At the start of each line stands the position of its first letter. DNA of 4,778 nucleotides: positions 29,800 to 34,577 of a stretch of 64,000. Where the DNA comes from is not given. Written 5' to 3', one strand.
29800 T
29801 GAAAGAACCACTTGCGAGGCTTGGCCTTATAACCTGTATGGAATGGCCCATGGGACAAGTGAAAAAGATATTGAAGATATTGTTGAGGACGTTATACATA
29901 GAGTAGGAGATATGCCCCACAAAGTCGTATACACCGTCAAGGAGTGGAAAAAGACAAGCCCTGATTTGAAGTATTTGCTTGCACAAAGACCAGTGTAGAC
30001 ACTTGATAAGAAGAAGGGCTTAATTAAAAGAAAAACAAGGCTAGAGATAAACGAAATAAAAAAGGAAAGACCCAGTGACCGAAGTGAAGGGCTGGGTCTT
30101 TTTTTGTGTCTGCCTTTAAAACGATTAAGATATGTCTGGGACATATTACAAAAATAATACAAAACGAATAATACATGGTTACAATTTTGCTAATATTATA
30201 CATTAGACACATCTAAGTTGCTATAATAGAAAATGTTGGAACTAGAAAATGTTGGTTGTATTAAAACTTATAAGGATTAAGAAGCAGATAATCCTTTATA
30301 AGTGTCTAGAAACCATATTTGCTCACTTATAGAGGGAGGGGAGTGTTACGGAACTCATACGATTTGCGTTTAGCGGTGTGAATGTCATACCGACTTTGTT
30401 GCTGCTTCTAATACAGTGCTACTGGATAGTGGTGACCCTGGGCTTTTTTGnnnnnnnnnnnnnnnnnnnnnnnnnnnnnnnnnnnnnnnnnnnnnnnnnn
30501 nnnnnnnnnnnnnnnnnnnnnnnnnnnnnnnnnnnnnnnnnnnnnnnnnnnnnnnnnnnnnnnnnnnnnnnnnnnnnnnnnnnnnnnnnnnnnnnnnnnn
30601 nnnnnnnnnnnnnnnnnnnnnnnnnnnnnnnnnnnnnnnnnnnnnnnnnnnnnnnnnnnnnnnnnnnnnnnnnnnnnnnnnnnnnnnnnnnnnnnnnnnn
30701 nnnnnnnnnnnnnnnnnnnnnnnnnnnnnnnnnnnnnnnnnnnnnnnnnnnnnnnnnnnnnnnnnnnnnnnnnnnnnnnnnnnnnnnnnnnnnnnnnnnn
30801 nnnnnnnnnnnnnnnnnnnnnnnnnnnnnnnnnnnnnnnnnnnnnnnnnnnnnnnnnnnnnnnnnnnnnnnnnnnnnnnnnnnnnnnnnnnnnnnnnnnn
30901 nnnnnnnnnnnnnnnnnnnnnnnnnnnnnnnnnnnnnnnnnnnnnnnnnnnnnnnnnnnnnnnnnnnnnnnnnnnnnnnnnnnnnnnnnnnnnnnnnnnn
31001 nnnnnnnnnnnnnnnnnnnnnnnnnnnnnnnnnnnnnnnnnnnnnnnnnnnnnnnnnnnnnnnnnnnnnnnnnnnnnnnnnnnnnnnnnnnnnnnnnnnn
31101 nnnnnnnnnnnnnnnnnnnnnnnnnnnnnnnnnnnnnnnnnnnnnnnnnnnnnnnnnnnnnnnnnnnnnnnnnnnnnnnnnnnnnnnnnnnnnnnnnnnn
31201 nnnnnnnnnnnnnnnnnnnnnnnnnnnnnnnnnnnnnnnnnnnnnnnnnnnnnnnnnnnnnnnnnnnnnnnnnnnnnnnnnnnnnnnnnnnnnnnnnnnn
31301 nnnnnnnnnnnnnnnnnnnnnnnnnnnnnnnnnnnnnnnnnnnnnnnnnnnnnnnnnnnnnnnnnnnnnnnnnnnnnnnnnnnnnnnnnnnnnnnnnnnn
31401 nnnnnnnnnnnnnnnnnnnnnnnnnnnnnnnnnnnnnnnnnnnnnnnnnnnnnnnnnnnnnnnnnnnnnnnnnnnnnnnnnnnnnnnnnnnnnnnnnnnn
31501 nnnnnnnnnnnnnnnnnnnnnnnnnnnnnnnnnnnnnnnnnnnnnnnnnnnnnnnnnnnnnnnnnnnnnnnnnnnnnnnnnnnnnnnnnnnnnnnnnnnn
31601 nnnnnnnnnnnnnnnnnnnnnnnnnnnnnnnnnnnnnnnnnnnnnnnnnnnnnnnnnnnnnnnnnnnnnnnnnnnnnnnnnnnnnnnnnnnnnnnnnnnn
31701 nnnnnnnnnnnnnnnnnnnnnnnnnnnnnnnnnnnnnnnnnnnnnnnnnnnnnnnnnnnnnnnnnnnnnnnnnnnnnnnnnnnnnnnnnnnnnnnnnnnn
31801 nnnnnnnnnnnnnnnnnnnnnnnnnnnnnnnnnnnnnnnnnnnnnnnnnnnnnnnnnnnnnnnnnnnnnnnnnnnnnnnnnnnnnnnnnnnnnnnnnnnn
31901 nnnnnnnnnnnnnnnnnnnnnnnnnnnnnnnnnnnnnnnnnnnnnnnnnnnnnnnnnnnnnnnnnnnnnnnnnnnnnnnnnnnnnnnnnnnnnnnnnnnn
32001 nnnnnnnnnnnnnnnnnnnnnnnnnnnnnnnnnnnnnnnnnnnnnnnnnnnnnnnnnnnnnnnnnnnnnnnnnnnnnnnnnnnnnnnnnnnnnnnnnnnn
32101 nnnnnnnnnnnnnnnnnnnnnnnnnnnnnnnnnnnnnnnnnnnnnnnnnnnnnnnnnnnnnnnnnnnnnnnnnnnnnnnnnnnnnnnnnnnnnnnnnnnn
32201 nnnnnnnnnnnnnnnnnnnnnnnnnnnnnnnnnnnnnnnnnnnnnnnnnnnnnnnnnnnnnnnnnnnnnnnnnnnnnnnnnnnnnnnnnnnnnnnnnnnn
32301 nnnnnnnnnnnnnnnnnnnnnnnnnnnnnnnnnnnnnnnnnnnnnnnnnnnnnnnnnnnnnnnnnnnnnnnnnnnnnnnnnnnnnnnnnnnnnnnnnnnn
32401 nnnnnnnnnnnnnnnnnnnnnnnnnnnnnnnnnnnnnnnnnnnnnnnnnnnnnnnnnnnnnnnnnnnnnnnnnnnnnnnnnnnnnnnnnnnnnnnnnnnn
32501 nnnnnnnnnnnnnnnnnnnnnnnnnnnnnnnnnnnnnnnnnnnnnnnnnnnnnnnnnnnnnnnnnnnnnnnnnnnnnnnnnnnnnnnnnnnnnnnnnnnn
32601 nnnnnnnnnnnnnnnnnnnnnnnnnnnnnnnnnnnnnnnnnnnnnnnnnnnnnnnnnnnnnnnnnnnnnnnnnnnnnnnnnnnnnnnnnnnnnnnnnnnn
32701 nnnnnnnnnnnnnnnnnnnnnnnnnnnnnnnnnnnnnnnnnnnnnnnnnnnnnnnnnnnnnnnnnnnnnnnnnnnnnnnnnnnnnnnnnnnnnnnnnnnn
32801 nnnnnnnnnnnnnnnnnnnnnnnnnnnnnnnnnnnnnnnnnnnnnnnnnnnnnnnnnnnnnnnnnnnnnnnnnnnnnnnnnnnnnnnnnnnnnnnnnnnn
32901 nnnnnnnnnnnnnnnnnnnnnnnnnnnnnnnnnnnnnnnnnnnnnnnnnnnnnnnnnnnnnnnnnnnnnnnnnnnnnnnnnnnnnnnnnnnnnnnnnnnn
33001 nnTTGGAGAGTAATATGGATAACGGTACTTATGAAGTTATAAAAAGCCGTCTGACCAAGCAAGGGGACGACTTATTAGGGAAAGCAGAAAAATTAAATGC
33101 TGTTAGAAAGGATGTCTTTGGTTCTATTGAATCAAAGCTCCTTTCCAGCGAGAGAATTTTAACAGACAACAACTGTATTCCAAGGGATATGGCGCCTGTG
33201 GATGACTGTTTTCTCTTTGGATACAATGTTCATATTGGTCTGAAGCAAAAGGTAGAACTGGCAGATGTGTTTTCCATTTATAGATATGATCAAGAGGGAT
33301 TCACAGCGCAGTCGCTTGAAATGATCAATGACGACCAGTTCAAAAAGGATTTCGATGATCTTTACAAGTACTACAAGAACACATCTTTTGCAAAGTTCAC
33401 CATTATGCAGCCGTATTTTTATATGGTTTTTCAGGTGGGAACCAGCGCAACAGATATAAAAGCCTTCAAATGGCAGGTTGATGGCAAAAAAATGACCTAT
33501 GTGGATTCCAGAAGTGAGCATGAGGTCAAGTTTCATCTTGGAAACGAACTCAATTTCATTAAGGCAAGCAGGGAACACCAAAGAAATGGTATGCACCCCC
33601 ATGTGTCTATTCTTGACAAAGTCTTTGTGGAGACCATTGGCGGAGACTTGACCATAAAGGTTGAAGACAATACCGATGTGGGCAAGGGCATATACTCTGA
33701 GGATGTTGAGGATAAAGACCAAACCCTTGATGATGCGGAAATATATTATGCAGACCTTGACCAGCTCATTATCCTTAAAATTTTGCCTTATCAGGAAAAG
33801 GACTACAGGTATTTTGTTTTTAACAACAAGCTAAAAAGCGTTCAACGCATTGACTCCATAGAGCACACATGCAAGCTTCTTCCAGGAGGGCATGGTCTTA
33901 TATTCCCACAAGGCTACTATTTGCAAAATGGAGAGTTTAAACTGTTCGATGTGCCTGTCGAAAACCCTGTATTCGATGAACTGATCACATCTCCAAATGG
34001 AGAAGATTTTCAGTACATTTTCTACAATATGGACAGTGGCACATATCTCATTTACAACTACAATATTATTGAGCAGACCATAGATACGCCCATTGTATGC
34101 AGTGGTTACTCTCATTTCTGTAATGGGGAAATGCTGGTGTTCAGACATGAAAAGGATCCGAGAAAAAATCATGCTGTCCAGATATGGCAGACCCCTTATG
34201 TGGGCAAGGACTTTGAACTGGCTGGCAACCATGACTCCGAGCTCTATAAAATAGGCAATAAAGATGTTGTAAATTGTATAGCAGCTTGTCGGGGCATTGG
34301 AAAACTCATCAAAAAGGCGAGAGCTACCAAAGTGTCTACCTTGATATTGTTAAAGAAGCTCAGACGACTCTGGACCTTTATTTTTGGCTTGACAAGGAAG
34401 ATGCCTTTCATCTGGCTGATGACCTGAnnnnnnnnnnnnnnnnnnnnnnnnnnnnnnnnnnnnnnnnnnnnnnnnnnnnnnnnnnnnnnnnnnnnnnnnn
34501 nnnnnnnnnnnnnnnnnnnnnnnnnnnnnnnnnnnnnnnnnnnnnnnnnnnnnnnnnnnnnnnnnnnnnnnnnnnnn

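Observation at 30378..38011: NfeD - flotillin - 1670-aa coiled-coil AAA+ (AAA_5/MoxR-like) protein: an uncharacterised membrane-microdomain-linked module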

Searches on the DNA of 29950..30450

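Call 108: search_rna_families(source=window, start=29950, end=30450, threshold=evalue, max_evalue=1)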
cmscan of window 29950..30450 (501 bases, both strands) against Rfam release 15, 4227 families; matches with E-value up to 1: 1.
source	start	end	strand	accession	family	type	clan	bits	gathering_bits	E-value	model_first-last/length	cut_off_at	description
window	30023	30117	+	RF01675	CrcZ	Gene; sRNA;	-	13.1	95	0.25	1-398/398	no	Pseudomonas sRNA CrcZ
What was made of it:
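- Tried and rejected: An Rfam scan of the 380-nt upstream spacer found nothing credible: CrcZ at 13 bits against a threshold of 95 (call 108).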

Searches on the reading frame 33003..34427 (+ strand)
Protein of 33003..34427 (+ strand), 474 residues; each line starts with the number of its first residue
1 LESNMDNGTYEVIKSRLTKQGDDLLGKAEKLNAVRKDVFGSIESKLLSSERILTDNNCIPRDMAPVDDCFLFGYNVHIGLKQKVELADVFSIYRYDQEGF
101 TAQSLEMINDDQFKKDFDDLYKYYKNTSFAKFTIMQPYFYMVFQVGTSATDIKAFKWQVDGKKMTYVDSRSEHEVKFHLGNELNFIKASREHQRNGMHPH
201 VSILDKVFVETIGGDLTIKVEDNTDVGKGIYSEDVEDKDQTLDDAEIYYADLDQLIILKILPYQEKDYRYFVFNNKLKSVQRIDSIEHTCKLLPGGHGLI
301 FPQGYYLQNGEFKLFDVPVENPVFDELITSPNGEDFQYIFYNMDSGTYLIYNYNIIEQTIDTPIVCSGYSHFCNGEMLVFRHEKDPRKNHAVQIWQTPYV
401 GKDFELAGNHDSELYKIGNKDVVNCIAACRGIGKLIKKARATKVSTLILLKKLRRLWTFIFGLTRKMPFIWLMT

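Call 5: search_protein_families(library=pfam, proteins=[window:33003-34427:+], max_evalue=0.01)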
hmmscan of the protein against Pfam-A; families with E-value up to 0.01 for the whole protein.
window:33003-34427:+ (474 aa): 1 family
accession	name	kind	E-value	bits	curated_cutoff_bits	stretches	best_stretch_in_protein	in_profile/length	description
PF12458.13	DUF3686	-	7.5e-170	565.7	25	1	23-450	1-437/448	ATPase involved in DNA repair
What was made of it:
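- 33015..34313 (+): 5' part of the giant gene, in frame 0. It encodes an N-terminal helix (residues 3-35) followed by the DUF3686 beta-rich, propeller-like domain. PF12458 DUF3686, E 7.5e-170 (call 5).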

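Call 6: search_protein_families(library=ncbifam, proteins=[window:33003-34427:+], max_evalue=0.01)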
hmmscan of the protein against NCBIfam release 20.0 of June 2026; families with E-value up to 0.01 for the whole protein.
window:33003-34427:+ (474 aa): 0 families

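Call 8: search_protein_families(library=padloc, proteins=[window:33003-34427:+], max_evalue=0.1)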
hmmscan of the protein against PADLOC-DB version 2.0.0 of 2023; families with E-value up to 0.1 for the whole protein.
window:33003-34427:+ (474 aa): 0 families

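Call 33: search_protein_representatives(protein=window:33015-34313:+)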
Query: 433 residues. Proteins with E-value up to 0.001 (for the whole library): 660; up to 1e-10: 486; up to 1e-30: 231. The best 150 are listed.
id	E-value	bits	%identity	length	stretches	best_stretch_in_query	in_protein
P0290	4.4e-152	523.3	53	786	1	2-428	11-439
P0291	4.4e-143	493.7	51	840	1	2-428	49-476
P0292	2.8e-142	491.0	51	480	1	2-432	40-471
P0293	1.3e-139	482.3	50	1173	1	2-428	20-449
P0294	2.4e-138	478.1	48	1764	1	3-432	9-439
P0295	6.3e-138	476.7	49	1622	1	2-432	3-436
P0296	2.1e-137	475.0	50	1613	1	1-428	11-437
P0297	3.1e-137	474.4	48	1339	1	4-432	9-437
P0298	4.0e-135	467.5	49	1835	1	1-432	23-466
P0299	1.5e-134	465.6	48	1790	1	2-431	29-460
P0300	1.6e-133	462.2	46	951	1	1-430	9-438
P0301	4.6e-133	460.7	49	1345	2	158-432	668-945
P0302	1.2e-131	456.0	48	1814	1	4-426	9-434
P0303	6.4e-131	453.6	52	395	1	1-373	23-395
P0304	1.2e-130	452.7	47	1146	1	3-432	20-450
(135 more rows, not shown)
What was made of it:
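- The DUF3686 family has 660 clusters at 50% identity, and most full-length members are 1600-1930 aa (call 33).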

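Call 62: search_dna_similar(query=window:33015-34313:+, collection=plasmids, mode=protein, max_rows=15)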
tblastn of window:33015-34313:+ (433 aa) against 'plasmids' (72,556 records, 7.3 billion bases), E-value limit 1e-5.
Records with a match: 13; places in all: 13; records where one place covers at least 80% of the query: 13.
Best place of each record, by identity: <60% 13.
By first word of the organism name: Streptomyces 3; Proteus 2; Deinococcus 2; Hymenobacter 1; Nonomuraea 1; Photobacterium 1; Pseudomonas 1; Vibrio 1; Halomonas 1.
By predicted mobility (MOB-suite, as given by PLSDB): non-mobilizable 10; mobilizable 3.
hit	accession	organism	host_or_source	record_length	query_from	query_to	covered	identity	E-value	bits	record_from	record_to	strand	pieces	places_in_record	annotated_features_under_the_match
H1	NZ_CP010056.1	Hymenobacter sp. DG25B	single cell,soil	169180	1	431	100%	52.2%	1e-146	468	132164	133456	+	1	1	DNA repair ATPase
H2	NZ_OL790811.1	Proteus mirabilis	-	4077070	4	433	99%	42.9%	5e-104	346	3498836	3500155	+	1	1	none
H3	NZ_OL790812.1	Proteus mirabilis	-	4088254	4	433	99%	42.9%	5e-104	346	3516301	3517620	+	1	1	none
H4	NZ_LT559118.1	Nonomuraea gerenzanensis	-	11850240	1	433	100%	42.3%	3e-101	337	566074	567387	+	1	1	none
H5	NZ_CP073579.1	Photobacterium sp. GJ3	-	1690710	2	433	100%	39.4%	4e-93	314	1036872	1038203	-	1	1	record has no annotation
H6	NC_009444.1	Pseudomonas fluorescens SBW25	-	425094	2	423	97%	39.1%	3e-90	306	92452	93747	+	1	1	DNA repair ATPase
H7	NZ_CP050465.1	Vibrio campbellii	single cell,seawater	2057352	2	433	100%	37.4%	2e-86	295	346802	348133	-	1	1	none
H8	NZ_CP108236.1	Streptomyces sp. NBC_00080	-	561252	1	432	100%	37.1%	2e-84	289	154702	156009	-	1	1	DNA repair ATPase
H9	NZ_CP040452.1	Halomonas sp. PA16-9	-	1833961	2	431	99%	37.0%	7e-95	319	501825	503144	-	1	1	none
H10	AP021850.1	Deinococcus grandis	-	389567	3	423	97%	37.6%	3e-89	303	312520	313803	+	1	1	hypothetical protein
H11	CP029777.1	Deinococcus actinosclerus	mixed culture,wastewater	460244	3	423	97%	36.9%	1e-87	298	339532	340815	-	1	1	DNA repair protein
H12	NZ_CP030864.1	Streptomyces globosus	cell culture,environment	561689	2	423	97%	32.9%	2e-72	254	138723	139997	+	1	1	DNA repair ATPase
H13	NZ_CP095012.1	Streptomyces sp. 2P-4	cell culture,mudflats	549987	2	423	97%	32.6%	9e-72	252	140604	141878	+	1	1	DNA repair ATPase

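Call 63: get_annotated_region(hit=H6, flank=9000)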
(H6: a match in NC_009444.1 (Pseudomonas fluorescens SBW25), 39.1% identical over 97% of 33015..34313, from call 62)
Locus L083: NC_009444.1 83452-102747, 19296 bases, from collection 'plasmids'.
description: Pseudomonas fluorescens SBW25 plasmid pQBR103, complete sequence
organism: Pseudomonas fluorescens SBW25 (NCBI taxid 216595)
taxonomy: Bacteria; Pseudomonadota; Gammaproteobacteria; Pseudomonadales; Pseudomonadaceae; Pseudomonas; Pseudomonas fluorescens; Pseudomonas fluorescens SBW25
host: -; source: -; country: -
typing (MOB-suite, as given by PLSDB): non-mobilizable; replicon rep_cluster_1081; mating-pair formation MPF_I
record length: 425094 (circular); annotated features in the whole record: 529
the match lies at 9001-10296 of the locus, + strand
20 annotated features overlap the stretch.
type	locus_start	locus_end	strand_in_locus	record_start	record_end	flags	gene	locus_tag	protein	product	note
CDS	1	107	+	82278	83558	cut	-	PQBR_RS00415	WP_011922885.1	site-specific DNA-methyltransferase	GO:0006306 - DNA methylation [Evidence IEA]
CDS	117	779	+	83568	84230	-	-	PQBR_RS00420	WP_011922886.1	hypothetical protein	-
CDS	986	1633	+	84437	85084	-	-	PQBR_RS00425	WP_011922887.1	YjfI family protein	-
CDS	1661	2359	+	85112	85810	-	-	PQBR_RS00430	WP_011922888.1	PspA/IM30 family protein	-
CDS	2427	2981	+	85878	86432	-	-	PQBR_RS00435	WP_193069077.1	rhomboid family intramembrane serine protease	-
CDS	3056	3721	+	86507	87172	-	-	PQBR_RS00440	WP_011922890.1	DUF2491 family protein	-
CDS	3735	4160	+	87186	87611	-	-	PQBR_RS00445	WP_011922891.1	DUF350 domain-containing protein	-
CDS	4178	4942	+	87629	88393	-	-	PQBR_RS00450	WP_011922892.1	DUF1190 domain-containing protein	-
CDS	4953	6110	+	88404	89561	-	-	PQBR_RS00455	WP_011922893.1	glutathionylspermidine synthase family protein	-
CDS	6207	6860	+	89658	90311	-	-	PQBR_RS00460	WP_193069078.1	hypothetical protein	-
CDS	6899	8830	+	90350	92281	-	-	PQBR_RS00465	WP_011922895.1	SPFH domain-containing protein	-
CDS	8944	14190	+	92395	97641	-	-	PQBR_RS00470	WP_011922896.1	DNA repair ATPase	-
CDS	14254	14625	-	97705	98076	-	-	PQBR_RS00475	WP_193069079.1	histone-like nucleoid-structuring protein, MvaT/MvaU family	GO:0071824 - protein-DNA complex organization [Evidence IEA]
CDS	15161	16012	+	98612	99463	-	-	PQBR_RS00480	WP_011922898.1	hypothetical protein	-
CDS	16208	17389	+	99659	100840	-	-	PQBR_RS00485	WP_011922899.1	C2H2-type zinc finger protein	-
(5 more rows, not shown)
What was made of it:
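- Plasmid pQBR103 carries, all on one strand, YjfI, PspA, five further genes, a 217-aa hypothetical protein, an SPFH protein and a 1748-aa 'DNA repair ATPase' (call 63).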

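Call 64: predict_structure(alignment_id=A4)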
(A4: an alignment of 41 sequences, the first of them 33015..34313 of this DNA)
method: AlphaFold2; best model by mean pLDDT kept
length: 433 residues; sequences in the alignment: 41
mean_pLDDT: 91.0   pTM: 0.88
mean pLDDT of the five models: 91.0, 90.2, 90.2, 89.6, 88.8
residues with pLDDT >= 90: 311; 70-90: 111; 50-70: 11; < 50: 0
segments of 3 or more residues with pLDDT < 50: none
pLDDT, mean of each block of 10 residues (from residue 1): 78 93 94 86 94 93 93 76 94 90 94 93 92 95 92 92 94 84 93 90 90 90 89 89 94 96 96 94 92 93 93 93 90 95 95 93 94 93 94 86 76 89 89 83
secondary structure, 60 per line:
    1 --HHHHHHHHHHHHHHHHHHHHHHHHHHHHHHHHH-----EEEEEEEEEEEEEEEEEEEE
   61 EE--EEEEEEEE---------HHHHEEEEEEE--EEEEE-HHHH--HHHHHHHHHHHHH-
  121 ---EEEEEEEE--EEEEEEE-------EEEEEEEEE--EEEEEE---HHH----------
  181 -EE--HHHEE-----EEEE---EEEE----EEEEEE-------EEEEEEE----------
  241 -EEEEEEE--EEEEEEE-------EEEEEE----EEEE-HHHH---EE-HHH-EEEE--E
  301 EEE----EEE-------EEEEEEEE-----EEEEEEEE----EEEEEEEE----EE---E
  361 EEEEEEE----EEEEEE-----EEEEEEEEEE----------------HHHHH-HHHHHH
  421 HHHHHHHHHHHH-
elements in order: H3-35 E41-62 E65-72 H82-85 E86-92 E95-99 H101-104 H107-119 E124-131 E134-140 E148-156 E159-164 E196-199 E203-206 E211-216 E224-230 E242-248 E251-257 E265-270 E275-278 H280-283 E294-297 E300-303 E308-310 E318-325 E331-338 E343-350 E360-367 E372-377 E383-392 H409-413 H415-432
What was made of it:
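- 33015..34313 (+): AlphaFold model pLDDT 91, pTM 0.88 (call 64).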

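Call 100: search_dna_similar(query=window:33015-34313:+, collection=phages, mode=protein, max_rows=5)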
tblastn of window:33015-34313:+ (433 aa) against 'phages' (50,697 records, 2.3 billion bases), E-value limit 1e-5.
No match.
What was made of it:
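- There is no homologue in 50,697 phage records (call 100).
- Tried and rejected: The phage collection holds no homologue (call 100).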

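Call 103: get_annotated_region(hit=H7, flank=9000)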
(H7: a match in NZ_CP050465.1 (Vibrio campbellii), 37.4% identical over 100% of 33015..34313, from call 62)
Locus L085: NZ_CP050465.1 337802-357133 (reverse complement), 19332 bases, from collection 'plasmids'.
description: Vibrio campbellii strain LJC015 plasmid unnamed1, complete sequence
organism: Vibrio campbellii (NCBI taxid 680)
taxonomy: Bacteria; Pseudomonadota; Gammaproteobacteria; Vibrionales; Vibrionaceae; Vibrio; Vibrio campbellii
host: -; source: single cell,seawater; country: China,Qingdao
typing (MOB-suite, as given by PLSDB): non-mobilizable
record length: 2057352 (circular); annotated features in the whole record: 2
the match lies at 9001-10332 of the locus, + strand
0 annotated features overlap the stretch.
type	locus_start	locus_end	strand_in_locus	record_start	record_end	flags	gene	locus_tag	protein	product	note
